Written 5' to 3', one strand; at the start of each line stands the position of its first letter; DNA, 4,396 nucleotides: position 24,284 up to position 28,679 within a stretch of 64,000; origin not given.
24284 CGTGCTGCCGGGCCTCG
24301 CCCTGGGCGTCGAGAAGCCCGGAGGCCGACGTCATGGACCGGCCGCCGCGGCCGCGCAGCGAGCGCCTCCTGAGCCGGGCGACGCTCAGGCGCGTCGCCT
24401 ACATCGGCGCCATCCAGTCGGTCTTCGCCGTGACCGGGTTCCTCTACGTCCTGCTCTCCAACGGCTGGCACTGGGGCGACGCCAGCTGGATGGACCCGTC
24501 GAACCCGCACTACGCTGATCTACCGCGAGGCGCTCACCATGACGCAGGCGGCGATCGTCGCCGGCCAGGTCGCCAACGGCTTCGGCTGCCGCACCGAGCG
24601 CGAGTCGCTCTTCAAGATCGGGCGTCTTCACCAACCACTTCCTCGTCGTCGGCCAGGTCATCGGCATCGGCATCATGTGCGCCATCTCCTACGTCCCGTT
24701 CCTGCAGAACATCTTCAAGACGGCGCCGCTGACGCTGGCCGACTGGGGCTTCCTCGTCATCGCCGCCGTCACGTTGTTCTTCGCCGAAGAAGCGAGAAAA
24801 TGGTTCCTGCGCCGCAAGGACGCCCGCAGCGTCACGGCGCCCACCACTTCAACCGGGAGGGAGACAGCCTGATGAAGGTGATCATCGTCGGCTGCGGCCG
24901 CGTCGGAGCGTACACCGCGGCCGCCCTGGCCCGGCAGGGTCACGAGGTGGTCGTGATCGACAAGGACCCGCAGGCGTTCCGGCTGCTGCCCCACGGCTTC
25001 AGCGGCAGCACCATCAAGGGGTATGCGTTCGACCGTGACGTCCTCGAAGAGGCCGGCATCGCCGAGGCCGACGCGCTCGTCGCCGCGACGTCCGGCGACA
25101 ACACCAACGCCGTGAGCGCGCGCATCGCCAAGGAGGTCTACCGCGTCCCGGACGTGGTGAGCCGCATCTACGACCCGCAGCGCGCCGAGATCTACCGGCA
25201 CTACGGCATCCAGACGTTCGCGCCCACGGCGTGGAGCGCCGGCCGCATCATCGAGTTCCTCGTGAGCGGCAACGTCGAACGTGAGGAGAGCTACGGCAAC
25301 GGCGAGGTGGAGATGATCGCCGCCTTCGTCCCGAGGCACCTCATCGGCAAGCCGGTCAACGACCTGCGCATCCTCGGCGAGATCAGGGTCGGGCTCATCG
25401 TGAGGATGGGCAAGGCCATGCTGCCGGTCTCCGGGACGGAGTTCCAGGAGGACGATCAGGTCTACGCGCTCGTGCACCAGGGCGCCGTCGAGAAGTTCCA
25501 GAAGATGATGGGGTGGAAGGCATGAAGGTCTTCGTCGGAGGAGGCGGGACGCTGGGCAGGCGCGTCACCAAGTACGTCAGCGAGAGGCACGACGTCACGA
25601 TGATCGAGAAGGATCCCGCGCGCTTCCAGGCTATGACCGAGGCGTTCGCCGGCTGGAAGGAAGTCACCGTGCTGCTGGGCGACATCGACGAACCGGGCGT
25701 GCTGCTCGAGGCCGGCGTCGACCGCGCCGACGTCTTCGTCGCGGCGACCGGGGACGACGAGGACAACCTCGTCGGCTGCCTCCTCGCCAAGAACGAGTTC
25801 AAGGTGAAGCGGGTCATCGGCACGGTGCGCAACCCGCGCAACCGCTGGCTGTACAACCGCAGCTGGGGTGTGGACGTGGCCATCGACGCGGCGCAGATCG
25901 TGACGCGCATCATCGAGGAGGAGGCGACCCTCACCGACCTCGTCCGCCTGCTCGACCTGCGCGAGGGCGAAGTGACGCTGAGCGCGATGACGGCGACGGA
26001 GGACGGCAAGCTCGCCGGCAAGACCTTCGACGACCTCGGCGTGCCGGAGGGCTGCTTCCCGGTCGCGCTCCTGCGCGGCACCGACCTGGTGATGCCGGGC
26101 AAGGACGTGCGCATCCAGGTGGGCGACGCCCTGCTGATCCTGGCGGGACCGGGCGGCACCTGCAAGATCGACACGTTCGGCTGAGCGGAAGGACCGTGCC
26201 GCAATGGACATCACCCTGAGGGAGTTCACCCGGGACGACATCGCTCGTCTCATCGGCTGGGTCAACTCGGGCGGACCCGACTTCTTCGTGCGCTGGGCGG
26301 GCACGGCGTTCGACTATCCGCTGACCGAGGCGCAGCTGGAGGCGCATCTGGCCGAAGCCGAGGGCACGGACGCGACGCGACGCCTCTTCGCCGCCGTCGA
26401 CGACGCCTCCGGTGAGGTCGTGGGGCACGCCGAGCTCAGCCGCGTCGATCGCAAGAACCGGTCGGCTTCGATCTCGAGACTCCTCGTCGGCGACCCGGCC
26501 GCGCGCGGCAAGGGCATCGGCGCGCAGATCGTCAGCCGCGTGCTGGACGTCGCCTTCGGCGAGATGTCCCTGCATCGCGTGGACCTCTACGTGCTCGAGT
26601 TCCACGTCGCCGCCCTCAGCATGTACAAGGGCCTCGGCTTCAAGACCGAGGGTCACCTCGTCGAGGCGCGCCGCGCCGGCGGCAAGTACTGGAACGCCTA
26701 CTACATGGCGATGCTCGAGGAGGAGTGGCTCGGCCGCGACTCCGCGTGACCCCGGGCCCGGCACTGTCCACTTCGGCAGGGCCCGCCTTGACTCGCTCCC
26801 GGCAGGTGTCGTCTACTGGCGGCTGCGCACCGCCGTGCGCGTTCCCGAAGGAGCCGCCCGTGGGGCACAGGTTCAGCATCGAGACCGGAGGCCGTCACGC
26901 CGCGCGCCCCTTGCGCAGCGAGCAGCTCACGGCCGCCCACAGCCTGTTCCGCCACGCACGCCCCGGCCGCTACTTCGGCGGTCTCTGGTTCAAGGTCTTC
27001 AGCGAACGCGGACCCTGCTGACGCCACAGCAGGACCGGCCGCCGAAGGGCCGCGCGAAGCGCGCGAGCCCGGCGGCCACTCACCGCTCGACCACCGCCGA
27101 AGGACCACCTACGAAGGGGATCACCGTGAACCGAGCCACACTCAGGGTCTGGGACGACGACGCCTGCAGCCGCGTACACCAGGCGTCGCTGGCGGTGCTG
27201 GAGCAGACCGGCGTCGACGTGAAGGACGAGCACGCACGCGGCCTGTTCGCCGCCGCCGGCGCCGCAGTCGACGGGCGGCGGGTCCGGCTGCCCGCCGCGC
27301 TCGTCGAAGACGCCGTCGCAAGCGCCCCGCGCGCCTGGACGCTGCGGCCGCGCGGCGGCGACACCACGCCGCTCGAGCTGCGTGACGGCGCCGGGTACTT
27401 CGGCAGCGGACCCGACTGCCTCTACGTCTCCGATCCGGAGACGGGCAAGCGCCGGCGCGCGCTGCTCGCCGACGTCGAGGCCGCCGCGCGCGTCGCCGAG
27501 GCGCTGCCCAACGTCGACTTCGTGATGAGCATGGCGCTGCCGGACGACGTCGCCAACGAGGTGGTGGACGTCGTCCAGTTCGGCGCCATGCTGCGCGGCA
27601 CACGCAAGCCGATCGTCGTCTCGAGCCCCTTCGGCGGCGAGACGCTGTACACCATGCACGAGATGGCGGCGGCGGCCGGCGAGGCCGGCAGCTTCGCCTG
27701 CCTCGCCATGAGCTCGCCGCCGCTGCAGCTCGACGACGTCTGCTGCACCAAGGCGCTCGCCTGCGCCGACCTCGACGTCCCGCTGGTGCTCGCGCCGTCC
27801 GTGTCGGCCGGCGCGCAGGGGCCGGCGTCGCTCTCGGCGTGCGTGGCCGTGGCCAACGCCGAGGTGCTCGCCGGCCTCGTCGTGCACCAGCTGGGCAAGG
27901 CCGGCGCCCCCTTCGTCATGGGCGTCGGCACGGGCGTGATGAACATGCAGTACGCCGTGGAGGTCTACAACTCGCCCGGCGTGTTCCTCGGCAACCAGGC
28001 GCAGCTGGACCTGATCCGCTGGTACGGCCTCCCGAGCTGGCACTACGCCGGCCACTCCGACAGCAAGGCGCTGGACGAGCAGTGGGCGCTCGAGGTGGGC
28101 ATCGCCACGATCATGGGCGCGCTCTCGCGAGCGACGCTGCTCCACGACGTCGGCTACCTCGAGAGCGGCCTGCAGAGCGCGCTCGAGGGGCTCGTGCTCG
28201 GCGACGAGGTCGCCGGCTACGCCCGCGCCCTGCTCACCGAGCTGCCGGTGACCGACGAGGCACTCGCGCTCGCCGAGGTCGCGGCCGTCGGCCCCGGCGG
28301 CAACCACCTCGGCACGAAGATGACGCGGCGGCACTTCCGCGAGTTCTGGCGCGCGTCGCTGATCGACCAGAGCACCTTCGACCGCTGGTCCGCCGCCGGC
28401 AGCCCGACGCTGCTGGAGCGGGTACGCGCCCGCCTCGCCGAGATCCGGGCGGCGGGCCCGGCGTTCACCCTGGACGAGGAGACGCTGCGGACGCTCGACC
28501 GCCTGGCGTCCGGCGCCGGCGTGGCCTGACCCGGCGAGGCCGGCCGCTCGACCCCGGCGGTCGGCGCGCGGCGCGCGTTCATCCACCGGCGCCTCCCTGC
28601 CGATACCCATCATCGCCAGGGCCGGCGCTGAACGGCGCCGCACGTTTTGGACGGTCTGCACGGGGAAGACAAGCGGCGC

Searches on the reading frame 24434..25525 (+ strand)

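Call 74: search_protein_families(library=pfam, proteins=[window:24434-25525:+], max_evalue=0.00001)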
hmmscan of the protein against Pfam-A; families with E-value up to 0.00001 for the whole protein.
window:24434-25525:+ (363 aa): 5 families
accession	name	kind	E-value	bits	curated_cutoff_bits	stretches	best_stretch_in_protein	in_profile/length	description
PF02254.24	TrkA_N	-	1.1e-25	90.7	23.8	1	149-260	1-111/116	TrkA-N domain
PF03721.20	UDPG_MGDP_dh_N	-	8.7e-07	29.1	27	1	147-184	1-38/187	UDP-glucose/GDP-mannose dehydrogenase family, NAD binding domain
PF13241.12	NAD_binding_7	-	2.5e-06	28.4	22.1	1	147-234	8-84/104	Putative NAD(P)-binding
PF02080.26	TrkA_C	-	2.6e-06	27.7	27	1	302-360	11-71/71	TrkA-C domain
PF01266.30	DAO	-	6.7e-06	26.3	27.9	1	148-180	1-33/353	FAD dependent oxidoreductase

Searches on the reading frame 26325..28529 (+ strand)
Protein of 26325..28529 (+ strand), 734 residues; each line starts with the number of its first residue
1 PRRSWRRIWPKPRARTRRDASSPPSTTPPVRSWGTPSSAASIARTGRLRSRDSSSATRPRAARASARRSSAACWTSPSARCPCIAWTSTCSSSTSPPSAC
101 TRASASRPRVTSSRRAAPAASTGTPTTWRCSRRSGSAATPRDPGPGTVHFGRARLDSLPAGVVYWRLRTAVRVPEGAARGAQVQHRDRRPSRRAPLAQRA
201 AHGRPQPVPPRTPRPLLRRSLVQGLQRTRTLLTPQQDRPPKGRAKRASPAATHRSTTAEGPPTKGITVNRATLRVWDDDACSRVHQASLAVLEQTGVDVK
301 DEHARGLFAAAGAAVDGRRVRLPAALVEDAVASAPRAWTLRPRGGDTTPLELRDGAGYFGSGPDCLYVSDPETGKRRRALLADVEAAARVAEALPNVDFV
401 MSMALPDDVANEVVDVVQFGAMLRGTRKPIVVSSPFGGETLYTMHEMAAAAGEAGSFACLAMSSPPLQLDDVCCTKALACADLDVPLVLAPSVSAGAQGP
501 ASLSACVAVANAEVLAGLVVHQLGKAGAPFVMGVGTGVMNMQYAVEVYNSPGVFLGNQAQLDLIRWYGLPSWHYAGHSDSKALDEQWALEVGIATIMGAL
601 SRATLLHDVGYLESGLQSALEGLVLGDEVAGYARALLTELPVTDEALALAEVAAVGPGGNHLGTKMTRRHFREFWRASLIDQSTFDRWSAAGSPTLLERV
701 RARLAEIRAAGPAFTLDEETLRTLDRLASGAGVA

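Call 73: search_protein_families(library=pfam, proteins=[window:26325-28529:+], max_evalue=0.00001)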
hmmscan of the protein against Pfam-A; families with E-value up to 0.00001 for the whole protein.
window:26325-28529:+ (734 aa): 1 family
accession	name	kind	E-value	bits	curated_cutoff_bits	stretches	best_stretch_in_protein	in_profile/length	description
PF06253.16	MTTB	-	2.1e-68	231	25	1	242-724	4-488/500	Trimethylamine methyltransferase (MTTB)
